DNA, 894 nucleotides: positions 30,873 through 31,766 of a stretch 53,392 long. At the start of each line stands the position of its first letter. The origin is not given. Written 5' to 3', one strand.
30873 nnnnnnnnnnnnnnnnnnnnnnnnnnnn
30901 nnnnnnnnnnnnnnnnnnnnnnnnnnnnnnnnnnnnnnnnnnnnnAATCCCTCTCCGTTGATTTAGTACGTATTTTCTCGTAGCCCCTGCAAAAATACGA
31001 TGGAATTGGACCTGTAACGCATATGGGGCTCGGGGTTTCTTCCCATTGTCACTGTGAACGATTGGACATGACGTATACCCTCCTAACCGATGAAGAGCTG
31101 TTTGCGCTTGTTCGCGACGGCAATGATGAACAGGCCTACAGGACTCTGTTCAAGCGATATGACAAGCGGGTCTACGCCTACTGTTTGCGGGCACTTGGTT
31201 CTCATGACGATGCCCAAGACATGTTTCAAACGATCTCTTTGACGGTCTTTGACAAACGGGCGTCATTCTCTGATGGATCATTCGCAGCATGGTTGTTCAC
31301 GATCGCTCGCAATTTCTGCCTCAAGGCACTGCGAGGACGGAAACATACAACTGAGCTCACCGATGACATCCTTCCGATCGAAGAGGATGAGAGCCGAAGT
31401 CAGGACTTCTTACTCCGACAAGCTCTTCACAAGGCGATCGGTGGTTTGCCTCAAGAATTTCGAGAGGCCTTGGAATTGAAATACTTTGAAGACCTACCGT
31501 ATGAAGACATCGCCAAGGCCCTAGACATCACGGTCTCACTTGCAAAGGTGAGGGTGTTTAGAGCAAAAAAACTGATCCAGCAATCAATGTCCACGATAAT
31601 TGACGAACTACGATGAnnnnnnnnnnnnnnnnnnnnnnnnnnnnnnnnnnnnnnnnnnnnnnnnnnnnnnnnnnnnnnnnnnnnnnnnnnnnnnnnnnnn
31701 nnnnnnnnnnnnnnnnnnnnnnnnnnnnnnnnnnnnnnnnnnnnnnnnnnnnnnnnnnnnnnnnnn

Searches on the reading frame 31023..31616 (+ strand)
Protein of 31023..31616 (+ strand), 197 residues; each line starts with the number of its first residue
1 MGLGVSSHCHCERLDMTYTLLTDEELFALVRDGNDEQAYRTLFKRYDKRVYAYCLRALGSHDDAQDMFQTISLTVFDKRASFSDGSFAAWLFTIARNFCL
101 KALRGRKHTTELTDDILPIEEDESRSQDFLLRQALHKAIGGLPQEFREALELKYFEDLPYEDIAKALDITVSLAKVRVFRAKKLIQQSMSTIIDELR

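Call 90: search_protein_families(library=pfam, proteins=[window:31023-31616:+], max_evalue=0.00001)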
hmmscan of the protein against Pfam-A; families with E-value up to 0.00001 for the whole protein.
window:31023-31616:+ (197 aa): 3 families
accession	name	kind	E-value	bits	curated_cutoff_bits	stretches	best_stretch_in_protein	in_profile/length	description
PF08281.18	Sigma70_r4_2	-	1.6e-14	53.7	25.7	1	132-184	1-53/54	Sigma-70, region 4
PF04542.20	Sigma70_r2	-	2.7e-14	53.1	24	1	42-107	1-69/71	Sigma-70 region 2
PF04545.22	Sigma70_r4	-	1.2e-06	28.4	24.1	1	138-181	1-44/50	Sigma-70, region 4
